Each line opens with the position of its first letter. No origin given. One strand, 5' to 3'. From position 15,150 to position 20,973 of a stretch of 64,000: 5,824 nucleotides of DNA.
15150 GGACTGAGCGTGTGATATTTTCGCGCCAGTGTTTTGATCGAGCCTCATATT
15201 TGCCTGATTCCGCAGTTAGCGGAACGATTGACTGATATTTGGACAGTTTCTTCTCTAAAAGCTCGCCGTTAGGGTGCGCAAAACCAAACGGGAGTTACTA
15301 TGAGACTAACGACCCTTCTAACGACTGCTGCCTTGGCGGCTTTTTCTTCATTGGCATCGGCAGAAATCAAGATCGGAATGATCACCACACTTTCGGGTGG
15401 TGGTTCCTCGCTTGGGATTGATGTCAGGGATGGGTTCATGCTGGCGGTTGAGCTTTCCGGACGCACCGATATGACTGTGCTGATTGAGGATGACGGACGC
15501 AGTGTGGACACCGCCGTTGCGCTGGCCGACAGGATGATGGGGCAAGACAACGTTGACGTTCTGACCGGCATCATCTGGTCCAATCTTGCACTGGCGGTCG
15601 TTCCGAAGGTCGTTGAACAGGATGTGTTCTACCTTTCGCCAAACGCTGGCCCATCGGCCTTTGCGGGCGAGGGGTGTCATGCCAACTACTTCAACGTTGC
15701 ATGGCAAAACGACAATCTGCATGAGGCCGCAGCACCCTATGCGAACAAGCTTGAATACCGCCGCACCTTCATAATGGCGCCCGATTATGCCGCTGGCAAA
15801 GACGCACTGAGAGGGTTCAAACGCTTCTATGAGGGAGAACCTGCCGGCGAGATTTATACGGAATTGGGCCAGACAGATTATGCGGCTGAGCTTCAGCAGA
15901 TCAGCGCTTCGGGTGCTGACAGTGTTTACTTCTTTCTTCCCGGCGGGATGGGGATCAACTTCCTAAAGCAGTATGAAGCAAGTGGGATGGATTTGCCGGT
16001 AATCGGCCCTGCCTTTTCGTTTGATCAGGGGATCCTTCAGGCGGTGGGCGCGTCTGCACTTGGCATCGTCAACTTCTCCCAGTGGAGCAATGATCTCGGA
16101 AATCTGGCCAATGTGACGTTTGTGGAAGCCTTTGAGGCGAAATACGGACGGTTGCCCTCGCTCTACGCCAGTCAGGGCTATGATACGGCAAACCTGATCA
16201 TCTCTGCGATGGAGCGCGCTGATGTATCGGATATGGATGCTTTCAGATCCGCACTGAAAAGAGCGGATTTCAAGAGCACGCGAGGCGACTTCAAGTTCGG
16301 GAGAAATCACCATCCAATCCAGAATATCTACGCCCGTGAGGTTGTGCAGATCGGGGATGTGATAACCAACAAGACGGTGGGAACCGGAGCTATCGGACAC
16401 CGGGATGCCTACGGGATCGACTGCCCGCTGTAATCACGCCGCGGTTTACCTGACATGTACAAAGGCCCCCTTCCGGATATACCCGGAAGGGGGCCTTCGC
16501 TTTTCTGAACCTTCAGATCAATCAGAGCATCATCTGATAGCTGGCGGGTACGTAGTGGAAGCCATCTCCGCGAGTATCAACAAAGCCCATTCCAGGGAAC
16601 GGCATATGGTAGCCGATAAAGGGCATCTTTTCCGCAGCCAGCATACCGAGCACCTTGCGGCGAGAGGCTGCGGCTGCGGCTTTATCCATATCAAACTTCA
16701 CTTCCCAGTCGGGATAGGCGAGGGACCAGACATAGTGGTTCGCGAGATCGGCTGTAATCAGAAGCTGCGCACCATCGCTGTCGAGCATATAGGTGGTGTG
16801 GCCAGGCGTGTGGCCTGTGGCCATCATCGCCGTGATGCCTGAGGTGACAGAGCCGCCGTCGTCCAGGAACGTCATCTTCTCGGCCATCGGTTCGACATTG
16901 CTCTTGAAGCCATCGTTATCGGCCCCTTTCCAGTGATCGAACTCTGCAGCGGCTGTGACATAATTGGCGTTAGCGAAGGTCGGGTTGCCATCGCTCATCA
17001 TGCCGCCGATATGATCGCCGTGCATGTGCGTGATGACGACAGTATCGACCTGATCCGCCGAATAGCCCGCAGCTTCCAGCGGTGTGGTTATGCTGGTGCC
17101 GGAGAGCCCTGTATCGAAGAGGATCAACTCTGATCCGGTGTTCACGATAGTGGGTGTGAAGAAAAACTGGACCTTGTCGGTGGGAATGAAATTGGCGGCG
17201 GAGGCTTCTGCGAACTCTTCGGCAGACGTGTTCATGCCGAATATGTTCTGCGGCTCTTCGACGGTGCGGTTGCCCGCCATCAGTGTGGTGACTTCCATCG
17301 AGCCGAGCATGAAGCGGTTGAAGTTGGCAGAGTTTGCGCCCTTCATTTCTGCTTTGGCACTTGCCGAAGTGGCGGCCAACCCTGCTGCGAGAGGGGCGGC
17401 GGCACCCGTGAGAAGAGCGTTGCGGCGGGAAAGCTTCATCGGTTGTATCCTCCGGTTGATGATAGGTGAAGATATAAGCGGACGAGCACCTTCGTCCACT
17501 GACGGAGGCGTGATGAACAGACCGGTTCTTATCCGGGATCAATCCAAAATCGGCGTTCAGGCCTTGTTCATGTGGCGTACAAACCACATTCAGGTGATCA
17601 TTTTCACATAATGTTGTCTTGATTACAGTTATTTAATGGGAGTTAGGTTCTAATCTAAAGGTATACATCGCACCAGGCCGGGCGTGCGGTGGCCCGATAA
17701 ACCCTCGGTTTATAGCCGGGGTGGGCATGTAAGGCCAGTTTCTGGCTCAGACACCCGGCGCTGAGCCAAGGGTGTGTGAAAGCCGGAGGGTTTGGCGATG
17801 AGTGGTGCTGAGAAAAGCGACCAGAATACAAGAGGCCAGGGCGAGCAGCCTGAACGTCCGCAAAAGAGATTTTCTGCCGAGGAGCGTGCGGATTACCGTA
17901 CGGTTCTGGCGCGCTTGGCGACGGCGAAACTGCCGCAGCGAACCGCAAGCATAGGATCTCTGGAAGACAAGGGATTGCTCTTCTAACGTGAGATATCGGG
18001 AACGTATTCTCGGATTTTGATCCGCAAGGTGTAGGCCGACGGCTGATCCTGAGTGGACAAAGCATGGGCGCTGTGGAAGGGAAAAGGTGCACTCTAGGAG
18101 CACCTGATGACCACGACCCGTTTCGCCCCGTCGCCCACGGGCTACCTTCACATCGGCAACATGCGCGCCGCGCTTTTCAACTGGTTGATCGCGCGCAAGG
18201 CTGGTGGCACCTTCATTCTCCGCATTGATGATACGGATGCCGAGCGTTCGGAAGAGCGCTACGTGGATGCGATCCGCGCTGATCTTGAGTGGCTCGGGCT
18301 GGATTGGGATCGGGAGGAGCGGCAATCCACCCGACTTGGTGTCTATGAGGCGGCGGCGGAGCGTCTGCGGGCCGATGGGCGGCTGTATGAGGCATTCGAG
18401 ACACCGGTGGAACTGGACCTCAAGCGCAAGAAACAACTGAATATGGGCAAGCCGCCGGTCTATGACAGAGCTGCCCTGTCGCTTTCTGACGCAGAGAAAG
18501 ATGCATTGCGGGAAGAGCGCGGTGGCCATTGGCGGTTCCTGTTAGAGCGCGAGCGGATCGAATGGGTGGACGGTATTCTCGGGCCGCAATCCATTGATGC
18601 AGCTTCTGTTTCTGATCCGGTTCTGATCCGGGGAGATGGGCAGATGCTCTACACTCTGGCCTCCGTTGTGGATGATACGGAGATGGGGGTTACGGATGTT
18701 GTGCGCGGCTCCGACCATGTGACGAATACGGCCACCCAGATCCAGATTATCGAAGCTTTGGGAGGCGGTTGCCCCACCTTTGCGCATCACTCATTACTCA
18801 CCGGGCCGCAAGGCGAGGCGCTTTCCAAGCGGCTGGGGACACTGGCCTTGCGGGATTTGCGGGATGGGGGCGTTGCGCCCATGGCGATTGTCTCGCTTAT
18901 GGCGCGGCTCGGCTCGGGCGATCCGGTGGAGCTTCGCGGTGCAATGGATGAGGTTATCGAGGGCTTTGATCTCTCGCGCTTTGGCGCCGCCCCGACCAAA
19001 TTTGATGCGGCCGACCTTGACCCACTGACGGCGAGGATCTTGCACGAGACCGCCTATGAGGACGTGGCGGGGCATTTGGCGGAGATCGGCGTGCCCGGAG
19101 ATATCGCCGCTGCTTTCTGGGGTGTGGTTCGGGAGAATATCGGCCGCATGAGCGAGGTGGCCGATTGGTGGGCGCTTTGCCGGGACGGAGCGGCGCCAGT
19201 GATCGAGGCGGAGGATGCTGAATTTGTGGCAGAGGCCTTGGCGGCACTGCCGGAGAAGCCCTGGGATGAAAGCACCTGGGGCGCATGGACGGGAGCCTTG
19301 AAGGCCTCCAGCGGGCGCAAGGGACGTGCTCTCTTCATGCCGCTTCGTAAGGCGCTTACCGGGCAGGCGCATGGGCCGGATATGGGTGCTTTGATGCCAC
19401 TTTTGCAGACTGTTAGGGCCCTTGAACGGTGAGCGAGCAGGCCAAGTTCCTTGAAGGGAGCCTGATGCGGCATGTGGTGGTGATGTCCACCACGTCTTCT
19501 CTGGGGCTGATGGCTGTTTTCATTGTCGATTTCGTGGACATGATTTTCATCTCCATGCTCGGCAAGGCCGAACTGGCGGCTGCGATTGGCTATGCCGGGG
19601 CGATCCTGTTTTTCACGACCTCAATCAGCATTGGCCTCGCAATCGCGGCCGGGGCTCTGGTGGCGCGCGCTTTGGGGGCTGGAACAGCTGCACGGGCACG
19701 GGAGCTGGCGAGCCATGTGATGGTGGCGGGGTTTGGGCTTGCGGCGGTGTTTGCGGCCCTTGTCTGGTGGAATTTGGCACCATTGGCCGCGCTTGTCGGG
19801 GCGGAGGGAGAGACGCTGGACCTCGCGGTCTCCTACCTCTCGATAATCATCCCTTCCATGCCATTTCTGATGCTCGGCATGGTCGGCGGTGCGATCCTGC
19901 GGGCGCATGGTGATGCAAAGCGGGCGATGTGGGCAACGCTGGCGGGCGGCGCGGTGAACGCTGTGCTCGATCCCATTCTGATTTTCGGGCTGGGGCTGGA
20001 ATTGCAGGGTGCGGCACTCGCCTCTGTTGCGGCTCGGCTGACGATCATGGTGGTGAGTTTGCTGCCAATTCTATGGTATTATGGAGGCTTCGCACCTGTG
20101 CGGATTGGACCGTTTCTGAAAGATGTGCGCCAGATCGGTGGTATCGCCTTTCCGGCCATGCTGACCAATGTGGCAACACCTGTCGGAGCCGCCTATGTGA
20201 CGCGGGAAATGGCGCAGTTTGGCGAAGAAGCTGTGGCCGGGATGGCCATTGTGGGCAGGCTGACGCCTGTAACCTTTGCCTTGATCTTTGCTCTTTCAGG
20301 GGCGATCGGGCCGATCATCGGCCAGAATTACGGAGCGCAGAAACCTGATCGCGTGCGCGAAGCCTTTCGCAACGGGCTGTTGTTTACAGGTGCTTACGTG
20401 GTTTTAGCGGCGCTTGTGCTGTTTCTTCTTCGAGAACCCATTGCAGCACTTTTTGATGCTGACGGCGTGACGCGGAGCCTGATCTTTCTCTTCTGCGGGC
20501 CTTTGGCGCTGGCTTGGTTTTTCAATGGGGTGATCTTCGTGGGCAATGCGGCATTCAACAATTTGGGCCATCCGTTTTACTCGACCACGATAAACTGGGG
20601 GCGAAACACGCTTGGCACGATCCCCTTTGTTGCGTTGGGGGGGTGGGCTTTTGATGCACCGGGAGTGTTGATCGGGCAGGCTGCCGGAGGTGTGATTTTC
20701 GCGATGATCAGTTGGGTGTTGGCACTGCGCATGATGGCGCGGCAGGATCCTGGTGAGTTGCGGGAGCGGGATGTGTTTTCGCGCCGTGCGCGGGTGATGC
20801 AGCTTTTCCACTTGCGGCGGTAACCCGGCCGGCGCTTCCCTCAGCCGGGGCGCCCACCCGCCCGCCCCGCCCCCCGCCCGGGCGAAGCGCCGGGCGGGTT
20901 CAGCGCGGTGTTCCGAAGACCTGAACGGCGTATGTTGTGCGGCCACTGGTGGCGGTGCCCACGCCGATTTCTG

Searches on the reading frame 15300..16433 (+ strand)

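Call 5: search_protein_families(library=pfam, proteins=[window:15300-16433:+], max_evalue=0.01)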
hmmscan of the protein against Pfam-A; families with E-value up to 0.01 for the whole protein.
window:15300-16433:+ (377 aa): 2 families
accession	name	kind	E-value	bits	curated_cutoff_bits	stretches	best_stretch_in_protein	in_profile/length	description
PF13458.12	Peripla_BP_6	-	1.7e-71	242.1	31.7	1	22-349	1-339/343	Periplasmic binding protein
PF13433.12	Peripla_BP_5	-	1.9e-17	63.8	27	1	23-344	1-332/363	Periplasmic binding protein domain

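Call 6: search_protein_families(library=ncbifam, proteins=[window:15300-16433:+], max_evalue=0.01)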
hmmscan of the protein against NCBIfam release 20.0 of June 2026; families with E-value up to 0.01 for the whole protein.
window:15300-16433:+ (377 aa): 3 families
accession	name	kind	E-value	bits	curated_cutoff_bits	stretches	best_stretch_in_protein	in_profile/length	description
TIGR03407.1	urea_ABC_UrtA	exception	6.6e-18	64.7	492.75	1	23-350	1-341/361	urea ABC transporter substrate-binding protein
TIGR03669.1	urea_ABC_arch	equivalog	3.6e-10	39.4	494.8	1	24-338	2-326/375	urea ABC transporter substrate-binding protein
NF011933.0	PRK15404.1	subfamily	6.6e-10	38.6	477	1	5-334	8-345/370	high-affinity branched-chain amino acid ABC transporter substrate-binding protein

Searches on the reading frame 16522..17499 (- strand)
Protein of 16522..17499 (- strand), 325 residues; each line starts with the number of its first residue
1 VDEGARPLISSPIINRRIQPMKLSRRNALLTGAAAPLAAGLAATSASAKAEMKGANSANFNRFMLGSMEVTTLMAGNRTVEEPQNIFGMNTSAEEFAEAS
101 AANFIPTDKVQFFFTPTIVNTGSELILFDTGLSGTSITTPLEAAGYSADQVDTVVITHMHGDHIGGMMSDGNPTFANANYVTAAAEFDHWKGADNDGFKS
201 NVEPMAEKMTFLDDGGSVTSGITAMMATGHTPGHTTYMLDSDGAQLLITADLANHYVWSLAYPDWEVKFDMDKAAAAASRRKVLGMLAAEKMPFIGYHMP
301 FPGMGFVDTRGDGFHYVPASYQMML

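Call 83: search_protein_families(library=pfam, proteins=[window:16522-17499:-], max_evalue=0.00001)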
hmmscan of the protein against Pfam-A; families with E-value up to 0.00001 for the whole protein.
window:16522-17499:- (325 aa): 2 families
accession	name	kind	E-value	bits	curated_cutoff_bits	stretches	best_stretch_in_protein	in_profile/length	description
PF00753.33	Lactamase_B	-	4e-14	53.4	22.7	1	118-273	10-174/196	Metallo-beta-lactamase superfamily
PF12706.13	Lactamase_B_2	-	1e-06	29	27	1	126-231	3-114/200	Beta-lactamase superfamily domain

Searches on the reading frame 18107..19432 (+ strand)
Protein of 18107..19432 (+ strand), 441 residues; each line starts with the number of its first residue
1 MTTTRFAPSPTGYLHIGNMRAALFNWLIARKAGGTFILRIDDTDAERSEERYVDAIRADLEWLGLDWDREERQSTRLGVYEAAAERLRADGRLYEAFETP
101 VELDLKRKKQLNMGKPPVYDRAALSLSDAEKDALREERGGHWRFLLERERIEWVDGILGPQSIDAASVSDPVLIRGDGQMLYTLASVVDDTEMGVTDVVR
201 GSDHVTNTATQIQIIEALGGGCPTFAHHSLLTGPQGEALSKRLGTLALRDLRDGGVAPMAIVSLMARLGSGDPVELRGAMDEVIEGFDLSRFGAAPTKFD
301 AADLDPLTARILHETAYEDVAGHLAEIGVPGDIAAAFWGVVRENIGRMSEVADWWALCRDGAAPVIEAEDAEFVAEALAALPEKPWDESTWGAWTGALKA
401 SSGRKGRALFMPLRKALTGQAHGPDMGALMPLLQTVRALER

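Call 83: search_protein_families(library=pfam, proteins=[window:18107-19432:+], max_evalue=0.00001)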
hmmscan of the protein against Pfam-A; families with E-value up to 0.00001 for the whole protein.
window:18107-19432:+ (441 aa): 2 families
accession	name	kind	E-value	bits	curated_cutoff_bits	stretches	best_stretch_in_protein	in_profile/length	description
PF00749.27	tRNA-synt_1c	-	6.3e-65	219.6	23.4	1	3-305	3-313/314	tRNA synthetases class I (E and Q), catalytic domain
PF19269.4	Anticodon_2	-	5.5e-08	33.8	23.6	1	372-441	69-136/141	Anticodon binding domain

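Call 109: list_cluster_members(proteins=[window:18107-19429:+, window:39967-41535:-, window:1540-2472:+, window:2472-4313:+, window:8338-9621:-, window:56635-57882:+, window:61519-62766:+, window:19429-20820:+, window:47145-49337:-, window:54879-56570:+])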
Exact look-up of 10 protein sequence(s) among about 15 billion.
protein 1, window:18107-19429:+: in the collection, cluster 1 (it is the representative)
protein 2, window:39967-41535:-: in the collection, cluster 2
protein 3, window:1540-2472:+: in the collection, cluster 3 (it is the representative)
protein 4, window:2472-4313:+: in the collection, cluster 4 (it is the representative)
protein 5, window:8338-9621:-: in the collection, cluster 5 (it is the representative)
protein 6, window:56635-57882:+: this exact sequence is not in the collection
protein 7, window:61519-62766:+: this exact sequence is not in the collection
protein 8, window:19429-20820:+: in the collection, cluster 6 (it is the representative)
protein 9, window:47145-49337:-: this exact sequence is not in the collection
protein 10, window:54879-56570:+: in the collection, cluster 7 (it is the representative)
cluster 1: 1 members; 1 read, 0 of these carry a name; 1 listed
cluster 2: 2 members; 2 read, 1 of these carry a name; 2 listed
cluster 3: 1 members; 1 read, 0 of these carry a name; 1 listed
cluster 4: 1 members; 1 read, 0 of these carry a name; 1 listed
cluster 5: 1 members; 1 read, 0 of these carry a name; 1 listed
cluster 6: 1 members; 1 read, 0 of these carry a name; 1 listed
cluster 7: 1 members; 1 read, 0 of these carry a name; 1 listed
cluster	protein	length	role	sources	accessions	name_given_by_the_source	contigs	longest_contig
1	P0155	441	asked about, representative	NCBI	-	-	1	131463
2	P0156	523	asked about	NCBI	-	-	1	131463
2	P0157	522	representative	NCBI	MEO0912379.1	MAG: lysine--tRNA ligase [Pseudomonadota bacterium]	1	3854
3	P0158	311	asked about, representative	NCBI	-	-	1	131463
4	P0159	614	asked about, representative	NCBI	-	-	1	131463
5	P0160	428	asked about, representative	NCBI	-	-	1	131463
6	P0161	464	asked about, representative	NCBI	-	-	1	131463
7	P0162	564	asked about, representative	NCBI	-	-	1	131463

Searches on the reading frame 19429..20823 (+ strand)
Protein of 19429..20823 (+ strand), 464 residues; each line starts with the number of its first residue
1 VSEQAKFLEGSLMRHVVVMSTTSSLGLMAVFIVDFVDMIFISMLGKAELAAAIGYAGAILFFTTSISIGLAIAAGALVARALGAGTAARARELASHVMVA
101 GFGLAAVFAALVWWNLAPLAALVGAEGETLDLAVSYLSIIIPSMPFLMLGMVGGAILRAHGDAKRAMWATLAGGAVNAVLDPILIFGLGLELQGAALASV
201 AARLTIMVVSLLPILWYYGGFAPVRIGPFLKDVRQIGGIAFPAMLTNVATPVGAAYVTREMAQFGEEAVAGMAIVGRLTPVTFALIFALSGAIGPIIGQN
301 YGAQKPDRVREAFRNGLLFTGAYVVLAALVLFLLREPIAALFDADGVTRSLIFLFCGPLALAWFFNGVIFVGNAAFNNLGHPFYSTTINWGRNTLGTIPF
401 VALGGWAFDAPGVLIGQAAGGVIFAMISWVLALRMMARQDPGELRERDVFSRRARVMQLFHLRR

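Call 83: search_protein_families(library=pfam, proteins=[window:19429-20823:+], max_evalue=0.00001)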
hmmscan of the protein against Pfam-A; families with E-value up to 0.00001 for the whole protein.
window:19429-20823:+ (464 aa): 1 family
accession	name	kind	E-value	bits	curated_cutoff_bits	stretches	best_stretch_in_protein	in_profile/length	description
PF01554.23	MatE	-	2.8e-48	164.1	24.9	2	25-183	4-161/161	MatE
